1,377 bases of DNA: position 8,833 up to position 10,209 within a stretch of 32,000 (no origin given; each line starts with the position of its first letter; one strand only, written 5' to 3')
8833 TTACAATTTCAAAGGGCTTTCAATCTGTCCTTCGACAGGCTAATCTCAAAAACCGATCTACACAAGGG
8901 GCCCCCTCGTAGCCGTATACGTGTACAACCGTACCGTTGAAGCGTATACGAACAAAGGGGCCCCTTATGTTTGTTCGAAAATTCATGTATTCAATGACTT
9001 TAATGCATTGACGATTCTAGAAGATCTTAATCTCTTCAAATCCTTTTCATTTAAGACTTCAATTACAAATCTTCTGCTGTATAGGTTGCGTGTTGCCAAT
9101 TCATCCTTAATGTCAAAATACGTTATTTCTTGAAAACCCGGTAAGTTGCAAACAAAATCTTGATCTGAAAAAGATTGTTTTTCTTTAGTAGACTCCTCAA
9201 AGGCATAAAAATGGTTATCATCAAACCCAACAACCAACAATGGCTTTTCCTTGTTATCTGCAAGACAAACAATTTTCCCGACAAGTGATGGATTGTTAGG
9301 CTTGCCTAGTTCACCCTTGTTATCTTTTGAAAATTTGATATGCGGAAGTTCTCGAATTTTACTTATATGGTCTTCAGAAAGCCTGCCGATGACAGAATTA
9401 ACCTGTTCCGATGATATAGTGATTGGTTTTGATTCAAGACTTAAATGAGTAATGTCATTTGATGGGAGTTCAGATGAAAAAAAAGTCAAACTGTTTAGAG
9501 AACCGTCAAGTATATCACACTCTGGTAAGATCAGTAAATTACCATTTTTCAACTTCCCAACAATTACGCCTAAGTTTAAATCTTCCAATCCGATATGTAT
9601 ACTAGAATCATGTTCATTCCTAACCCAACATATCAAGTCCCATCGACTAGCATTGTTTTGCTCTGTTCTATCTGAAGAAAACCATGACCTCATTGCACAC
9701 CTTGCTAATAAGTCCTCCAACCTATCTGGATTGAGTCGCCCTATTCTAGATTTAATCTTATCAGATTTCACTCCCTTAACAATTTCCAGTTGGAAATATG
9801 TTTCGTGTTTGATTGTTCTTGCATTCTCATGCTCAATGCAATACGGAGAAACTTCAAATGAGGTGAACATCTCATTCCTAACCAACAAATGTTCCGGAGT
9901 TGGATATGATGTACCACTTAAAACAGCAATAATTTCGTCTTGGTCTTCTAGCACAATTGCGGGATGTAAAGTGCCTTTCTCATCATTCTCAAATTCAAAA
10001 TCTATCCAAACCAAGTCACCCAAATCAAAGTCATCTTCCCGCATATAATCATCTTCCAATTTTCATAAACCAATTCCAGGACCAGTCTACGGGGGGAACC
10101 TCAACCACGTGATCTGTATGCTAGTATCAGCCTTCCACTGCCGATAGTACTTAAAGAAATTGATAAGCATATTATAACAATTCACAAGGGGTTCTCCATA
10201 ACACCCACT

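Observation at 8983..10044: Single polypeptide with three tandem PemK/MazF-like repeats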

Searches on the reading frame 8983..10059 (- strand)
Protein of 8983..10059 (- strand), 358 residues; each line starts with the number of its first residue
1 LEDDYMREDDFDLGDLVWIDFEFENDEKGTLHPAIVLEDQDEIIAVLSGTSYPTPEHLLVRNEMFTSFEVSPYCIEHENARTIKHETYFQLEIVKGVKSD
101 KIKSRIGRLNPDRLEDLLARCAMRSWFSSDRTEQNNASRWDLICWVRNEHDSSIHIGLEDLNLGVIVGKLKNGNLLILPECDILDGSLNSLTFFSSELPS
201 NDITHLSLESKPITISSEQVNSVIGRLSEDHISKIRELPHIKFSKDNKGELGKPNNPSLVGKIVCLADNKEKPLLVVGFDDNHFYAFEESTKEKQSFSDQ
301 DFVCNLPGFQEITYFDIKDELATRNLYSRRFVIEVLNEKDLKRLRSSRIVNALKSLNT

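Call 3: search_protein_families(library=pfam, proteins=[window:8983-10059:-], max_evalue=1)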
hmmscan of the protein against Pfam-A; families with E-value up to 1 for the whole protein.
window:8983-10059:- (358 aa): 1 family
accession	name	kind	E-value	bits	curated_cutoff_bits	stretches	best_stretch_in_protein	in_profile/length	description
PF02452.23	PemK_toxin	-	5.3e-05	23.8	23.1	1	14-120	3-104/109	PemK-like, MazF-like toxin of type II toxin-antitoxin system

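Call 4: search_protein_families(library=padloc, proteins=[window:8983-10059:-], max_evalue=1)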
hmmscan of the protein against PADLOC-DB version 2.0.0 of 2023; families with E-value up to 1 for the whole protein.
window:8983-10059:- (358 aa): 0 families

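Call 5: search_protein_families(library=ncbifam, proteins=[window:8983-10059:-], max_evalue=1)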
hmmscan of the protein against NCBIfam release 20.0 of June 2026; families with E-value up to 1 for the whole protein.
window:8983-10059:- (358 aa): 1 family
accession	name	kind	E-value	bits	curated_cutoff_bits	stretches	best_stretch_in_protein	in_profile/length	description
NF007386.0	PRK09907.1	equivalog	0.16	12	120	1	12-38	8-35/111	endoribonuclease MazF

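Call 7: find_homologous_proteins(query=window:8983-10059:-, max_evalue=0.001)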
Query window:8983-10059:- (358 aa): 17 proteins with E <= 0.001 among 1891 candidates.
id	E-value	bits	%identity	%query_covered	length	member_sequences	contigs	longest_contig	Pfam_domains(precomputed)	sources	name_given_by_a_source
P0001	2.7e-227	771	97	99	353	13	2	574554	PF02452.24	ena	-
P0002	3.0e-200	682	87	97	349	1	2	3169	-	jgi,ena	-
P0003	6.7e-195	665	84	98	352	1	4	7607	-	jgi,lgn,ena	jgi:hypothetical protein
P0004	4.9e-192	655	83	98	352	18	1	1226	PF02452.24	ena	-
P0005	5.3e-175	599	77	98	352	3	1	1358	-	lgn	-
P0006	3.4e-166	570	75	98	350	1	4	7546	-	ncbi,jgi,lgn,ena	-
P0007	1.2e-158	546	71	98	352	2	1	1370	PF02452.24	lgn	-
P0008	1.8e-157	542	70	98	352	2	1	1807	PF02452.24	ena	-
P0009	9.4e-151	520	68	98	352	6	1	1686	-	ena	-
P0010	1.2e-146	506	67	98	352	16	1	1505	PF02452.24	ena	-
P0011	4.1e-145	501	66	98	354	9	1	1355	PF02452.24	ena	-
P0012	1.1e-142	493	65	98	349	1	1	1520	-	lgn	-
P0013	2.8e-106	373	98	47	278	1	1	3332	-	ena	-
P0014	1.8e-103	364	68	71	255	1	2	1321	-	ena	-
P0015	4.1e-103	363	58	77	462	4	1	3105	-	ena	-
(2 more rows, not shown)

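Call 19: predict_structure(alignment_id=A1)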
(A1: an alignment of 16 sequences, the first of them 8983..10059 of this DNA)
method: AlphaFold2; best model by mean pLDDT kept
length: 358 residues; sequences in the alignment: 16
mean_pLDDT: 37.1   pTM: 0.29
mean pLDDT of the five models: 37.1, 36.1, 33.1, 32.1, 31.7
residues with pLDDT >= 90: 0; 70-90: 0; 50-70: 69; < 50: 289
segments of 3 or more residues with pLDDT < 50: 1-247, 291-310, 319-328, 347-358
pLDDT, mean of each block of 10 residues (from residue 1): 30 39 38 39 34 26 24 27 24 28 27 34 32 30 31 31 32 31 30 27 31 32 34 29 38 61 63 61 57 35 33 54 44 60 53 39
secondary structure, 60 per line:
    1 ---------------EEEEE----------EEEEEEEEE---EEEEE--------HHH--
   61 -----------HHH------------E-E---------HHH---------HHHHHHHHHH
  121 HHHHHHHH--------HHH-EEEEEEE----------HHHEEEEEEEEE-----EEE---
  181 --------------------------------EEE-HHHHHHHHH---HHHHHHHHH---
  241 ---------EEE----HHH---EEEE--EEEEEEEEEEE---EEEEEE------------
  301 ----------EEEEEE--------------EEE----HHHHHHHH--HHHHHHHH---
elements in order: E16-20 E31-39 E43-47 H111-128 E141-147 E161-169 E175-177 E213-215 H217-225 H229-237 E250-252 E263-266 E269-279 E283-288 E311-316 E331-333 H338-345 H348-355

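Call 21: search_solved_structures(query=A1, max_evalue=10, show_alignments=3)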
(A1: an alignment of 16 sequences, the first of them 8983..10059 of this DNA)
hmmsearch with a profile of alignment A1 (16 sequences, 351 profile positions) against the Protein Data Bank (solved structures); distinct sequences matched with E-value up to 10: 5.
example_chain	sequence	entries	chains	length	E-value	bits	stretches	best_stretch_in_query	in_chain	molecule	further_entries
3nfc_A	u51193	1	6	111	0.12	14.6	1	7-33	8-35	PemK-like protein 1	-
1ub4_A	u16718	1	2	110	0.13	14.6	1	7-33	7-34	MazF protein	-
5ck9_A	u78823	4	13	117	0.13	14.5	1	7-33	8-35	Endoribonuclease MazF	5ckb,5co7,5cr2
9pme_A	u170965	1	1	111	0.48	12.7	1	7-33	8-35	Endoribonuclease toxin MazF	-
5ckd_A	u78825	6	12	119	0.52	12.5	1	7-33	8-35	Endoribonuclease MazF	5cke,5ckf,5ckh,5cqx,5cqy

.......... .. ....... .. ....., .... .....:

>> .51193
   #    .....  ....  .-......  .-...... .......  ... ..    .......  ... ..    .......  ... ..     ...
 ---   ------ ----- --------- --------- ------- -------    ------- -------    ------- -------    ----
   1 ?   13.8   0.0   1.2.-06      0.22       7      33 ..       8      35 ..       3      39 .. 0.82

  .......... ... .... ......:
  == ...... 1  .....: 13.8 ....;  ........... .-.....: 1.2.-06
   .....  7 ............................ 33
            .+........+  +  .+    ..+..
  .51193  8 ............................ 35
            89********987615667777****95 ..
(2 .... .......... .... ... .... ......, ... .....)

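Call 23: find_encoding_contigs(protein=P0001, flank=10000, max_places=4)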
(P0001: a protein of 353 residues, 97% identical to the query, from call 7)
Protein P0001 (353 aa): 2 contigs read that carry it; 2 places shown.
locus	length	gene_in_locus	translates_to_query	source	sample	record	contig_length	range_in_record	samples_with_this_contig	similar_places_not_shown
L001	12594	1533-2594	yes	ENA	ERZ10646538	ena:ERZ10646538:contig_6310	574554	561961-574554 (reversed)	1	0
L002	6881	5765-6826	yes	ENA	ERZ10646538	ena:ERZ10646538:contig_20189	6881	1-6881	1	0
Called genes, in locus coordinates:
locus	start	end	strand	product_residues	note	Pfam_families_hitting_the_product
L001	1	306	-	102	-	?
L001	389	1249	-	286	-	-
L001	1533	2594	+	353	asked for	PF02452:PemK_toxin (faint)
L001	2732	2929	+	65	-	-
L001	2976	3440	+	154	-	-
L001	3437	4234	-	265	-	PF00239:Resolvase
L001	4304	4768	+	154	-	-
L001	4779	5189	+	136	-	-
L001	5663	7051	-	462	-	-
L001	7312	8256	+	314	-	PF01073:3Beta_HSD, PF01370:Epimerase, PF02719:Polysacc_synt_2, PF04321:RmlD_sub_bind, PF16363:GDP_Man_Dehyd, PF07993:NAD_binding_4, PF02719:Polysacc_synt_2 (weak)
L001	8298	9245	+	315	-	PF04055:Radical_SAM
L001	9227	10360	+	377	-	PF00535:Glycos_transf_2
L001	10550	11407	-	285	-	PF00106:adh_short, PF08659:KR, PF13561:adh_short_C2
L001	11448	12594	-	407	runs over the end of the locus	-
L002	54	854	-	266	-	PF01541:GIY-YIG (weak), PF14787:zf-CCHC_5 (weak)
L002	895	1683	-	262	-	PF00239:Resolvase, PF07508:Recombinase (weak)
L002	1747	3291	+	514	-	-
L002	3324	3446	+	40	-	-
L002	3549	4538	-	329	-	-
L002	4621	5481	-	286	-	-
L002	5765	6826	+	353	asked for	PF02452:PemK_toxin (faint)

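Call 24: find_encoding_contigs(protein=P0003, flank=8000, max_places=4)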
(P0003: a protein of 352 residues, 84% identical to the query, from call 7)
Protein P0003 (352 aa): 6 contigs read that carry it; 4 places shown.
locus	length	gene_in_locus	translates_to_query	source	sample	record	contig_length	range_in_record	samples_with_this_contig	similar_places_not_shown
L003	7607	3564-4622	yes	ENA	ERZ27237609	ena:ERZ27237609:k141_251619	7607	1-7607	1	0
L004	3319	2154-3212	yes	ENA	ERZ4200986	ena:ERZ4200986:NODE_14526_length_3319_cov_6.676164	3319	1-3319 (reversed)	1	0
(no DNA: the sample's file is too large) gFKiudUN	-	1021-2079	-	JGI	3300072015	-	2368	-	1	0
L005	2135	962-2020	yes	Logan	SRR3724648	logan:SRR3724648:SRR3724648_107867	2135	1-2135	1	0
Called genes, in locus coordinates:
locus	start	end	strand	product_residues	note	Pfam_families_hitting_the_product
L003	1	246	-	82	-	?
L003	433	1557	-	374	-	-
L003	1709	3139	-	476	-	-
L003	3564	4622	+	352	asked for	-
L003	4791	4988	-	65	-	-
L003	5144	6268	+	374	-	-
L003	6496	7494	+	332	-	-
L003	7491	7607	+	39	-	?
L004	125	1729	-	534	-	-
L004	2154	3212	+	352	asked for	-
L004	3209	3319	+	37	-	?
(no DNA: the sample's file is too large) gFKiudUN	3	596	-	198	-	?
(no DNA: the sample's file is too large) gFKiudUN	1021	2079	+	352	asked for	-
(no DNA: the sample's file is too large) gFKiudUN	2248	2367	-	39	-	?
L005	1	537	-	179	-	?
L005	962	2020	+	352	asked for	-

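Call 25: find_encoding_contigs(protein=P0006, flank=8000, max_places=4)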
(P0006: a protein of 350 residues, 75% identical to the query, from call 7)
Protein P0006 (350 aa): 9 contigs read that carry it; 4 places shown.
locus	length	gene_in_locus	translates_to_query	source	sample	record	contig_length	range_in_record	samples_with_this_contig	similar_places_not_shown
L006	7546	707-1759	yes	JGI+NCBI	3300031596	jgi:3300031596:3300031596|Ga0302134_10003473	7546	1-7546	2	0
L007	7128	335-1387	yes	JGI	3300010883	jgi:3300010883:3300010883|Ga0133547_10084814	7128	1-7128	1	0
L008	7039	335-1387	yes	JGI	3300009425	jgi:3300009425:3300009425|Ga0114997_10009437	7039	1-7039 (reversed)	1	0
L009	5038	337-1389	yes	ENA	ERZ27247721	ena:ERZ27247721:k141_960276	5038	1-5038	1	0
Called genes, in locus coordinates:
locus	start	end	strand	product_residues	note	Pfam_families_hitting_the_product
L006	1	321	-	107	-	?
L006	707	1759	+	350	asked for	-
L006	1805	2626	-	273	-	-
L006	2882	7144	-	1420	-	PF07705:CARDB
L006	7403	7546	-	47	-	?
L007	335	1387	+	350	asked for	-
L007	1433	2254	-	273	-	-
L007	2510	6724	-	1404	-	PF07705:CARDB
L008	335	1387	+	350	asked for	-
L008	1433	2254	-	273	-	-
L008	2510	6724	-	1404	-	PF07705:CARDB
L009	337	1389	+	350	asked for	-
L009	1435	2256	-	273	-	-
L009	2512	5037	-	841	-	?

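Call 26: find_encoding_contigs(protein=P0015, flank=8000, max_places=4)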
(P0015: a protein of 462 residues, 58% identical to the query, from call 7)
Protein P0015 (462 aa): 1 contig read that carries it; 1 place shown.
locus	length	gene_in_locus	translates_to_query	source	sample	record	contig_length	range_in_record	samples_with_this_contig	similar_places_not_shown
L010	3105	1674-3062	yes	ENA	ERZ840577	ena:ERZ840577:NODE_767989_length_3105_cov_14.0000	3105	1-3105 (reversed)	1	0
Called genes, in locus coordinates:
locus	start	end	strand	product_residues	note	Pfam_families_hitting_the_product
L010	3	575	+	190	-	?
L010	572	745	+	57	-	-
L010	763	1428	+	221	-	-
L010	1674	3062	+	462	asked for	-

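Call 28: search_protein_representatives(alignment_id=A1)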
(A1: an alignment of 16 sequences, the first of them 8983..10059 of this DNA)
Query: 16 sequences, 351 profile positions. Proteins with E-value up to 0.001 (for the whole library): 12; up to 1e-10: 10; up to 1e-30: 8. The best 12 are listed.
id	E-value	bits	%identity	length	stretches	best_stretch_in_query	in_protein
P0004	1.1e-201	685.8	-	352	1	1-351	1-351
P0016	2.8e-167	572.6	-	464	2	1-319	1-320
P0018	7.7e-90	317.9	-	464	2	1-275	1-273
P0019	1.8e-74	267.4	-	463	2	1-335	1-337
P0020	2.0e-62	227.7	-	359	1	1-349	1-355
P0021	2.5e-57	211.0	-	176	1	178-351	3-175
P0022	1.4e-38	149.3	-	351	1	1-339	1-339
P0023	3.0e-35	138.4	-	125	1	1-97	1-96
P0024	4.6e-23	98.3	-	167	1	126-230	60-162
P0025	1.7e-20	89.8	-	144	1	1-144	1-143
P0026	2.3e-06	43.3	-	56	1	1-28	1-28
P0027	1.1e-05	41.1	-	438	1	1-113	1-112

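Call 31: find_homologous_proteins(query=A2, max_evalue=0.01)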
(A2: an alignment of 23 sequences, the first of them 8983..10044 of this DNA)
Query A2 (23 sequences) (353 aa, profile of the alignment): 25 proteins with E <= 0.01 among 8000 candidates.
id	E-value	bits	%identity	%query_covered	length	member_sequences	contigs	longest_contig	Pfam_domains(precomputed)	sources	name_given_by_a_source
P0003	6.2e-169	579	84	99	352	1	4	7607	-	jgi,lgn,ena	jgi:hypothetical protein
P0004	9.6e-168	576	83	100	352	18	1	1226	PF02452.24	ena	-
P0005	8.2e-165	566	77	100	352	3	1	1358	-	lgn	-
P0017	8.4e-164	563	48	93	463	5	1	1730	-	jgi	-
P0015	1.2e-163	562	58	78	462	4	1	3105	-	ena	-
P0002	2.6e-163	561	87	99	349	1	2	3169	-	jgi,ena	-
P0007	2.2e-161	555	71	100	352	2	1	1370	PF02452.24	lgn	-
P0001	1.0e-160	553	97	100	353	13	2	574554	PF02452.24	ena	-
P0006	2.4e-160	551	75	99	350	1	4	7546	-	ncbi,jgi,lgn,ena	-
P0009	6.8e-160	550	68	100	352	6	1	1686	-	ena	-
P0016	9.5e-159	546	51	87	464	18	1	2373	-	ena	-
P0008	2.3e-158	545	70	100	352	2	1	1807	PF02452.24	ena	-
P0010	2.4e-158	545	67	100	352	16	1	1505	PF02452.24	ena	-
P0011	4.6e-157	540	66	100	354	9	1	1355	PF02452.24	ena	-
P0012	9.7e-157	539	65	100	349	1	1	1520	-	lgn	-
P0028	3.0e-130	452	38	78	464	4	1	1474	PF02452.24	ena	-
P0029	5.5e-119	415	36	78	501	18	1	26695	-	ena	-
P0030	1.0e-53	201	78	31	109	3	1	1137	PF02452.24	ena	-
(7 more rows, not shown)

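Call 33: find_encoding_contigs(protein=P0029, flank=10000, max_places=3)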
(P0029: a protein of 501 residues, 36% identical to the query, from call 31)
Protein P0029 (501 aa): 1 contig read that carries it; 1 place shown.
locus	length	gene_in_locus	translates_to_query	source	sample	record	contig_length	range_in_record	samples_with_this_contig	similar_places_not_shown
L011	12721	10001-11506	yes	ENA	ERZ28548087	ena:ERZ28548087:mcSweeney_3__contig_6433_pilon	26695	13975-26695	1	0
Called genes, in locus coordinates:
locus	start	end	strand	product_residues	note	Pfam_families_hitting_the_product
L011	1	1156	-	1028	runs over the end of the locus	PF01443:Viral_helicase1 (faint), PF13086:AAA_11, PF13245:AAA_19 (weak), PF13604:AAA_30, PF13086:AAA_11, PF13087:AAA_12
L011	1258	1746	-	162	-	-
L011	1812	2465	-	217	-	PF00004:AAA, PF17862:AAA_lid_3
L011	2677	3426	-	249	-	-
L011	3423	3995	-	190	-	PF13207:AAA_17 (weak), PF13238:AAA_18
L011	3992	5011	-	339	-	PF04055:Radical_SAM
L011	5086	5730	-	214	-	-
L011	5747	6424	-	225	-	-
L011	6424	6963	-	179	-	-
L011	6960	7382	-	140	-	-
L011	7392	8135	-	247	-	-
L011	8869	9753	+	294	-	PF13439:Glyco_transf_4 (weak), PF20706:GT4-conflict, PF00534:Glycos_transf_1, PF13692:Glyco_trans_1_4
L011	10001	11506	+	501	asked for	-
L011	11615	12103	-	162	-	PF12872:OST-HTH (weak)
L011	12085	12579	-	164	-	-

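Call 43: find_homologous_proteins(query=P0027, max_evalue=0.01)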
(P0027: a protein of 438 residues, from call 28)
Query P0027 (438 aa): 3 proteins with E <= 0.01 among 2743 candidates.
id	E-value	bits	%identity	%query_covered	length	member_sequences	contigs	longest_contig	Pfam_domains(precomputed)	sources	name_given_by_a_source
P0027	7.0e-290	979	100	100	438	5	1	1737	-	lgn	-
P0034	9.8e-213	725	75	100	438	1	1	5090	-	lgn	-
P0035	3.5e-71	259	37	99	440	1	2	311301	-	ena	-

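Call 45: find_encoding_contigs(protein=P0035, flank=8000, max_places=2)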
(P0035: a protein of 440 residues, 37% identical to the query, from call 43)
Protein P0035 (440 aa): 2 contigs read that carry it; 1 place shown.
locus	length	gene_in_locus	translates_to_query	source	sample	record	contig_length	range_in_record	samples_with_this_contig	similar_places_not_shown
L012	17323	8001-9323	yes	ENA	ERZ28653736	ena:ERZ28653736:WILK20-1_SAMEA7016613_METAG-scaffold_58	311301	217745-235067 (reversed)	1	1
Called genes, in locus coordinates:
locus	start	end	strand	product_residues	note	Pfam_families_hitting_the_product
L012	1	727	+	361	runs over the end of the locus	PF02618:YceG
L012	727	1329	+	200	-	PF01596:Methyltransf_3, PF01135:PCMT (weak), PF13578:Methyltransf_24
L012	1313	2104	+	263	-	PF01136:Peptidase_U32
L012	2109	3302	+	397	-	PF01136:Peptidase_U32, PF16325:Peptidase_U32_C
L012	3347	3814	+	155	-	PF03449:GreA_GreB_N, PF01272:GreA_GreB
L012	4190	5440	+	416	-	PF05697:Trigger_N, PF00254:FKBP_C, PF05698:Trigger_C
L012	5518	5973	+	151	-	-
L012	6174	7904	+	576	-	PF00664:ABC_membrane, PF00005:ABC_tran, PF02463:SMC_N (weak)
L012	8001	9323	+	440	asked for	-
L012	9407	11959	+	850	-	PF01624:MutS_I, PF05192:MutS_III, PF05190:MutS_IV, PF00488:MutS_V, PF27441:MutS_C (weak)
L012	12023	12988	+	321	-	-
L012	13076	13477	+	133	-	PF01029:NusB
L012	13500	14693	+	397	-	PF13742:tRNA_anti_2, PF01336:tRNA_anti-codon, PF02601:Exonuc_VII_L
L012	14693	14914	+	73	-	PF02609:Exonuc_VII_S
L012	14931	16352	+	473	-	PF00587:tRNA-synt_2b, PF03129:HGTP_anticodon, PF09180:ProRS-C_1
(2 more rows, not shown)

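Call 53: search_protein_families(library=pfam, max_evalue=10, proteins=[P0035])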
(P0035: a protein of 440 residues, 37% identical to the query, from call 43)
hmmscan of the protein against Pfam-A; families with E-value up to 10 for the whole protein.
P0035 (440 aa): 3 families
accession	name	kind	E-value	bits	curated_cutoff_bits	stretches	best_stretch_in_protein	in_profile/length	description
PF02452.23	PemK_toxin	-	0.00052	20.6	23.1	1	9-115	3-105/109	PemK-like, MazF-like toxin of type II toxin-antitoxin system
PF06819.16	Arc_PepC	-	0.019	15.6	23.4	1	63-113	43-97/110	Archaeal Peptidase A24 C-terminal Domain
PF18869.6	HEPN_RnaseLS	-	0.067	14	29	1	381-434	47-100/124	RnaseLS-like HEPN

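Call 55: search_protein_families(library=pfam, alignment_id=A3, max_evalue=0.01)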
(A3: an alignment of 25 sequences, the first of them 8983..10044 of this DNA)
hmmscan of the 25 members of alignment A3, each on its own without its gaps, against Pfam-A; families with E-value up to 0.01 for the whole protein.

A. member 1, window:8983-10044:- (353 aa): 1 family
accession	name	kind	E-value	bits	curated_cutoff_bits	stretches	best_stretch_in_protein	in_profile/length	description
PF02452.23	PemK_toxin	-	5e-05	23.9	23.1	1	9-115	3-104/109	PemK-like, MazF-like toxin of type II toxin-antitoxin system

B. families by the number of members that match (of 25 scanned): 1 family
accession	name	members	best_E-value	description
PF02452.23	PemK_toxin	17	1.9e-06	PemK-like, MazF-like toxin of type II toxin-antitoxin system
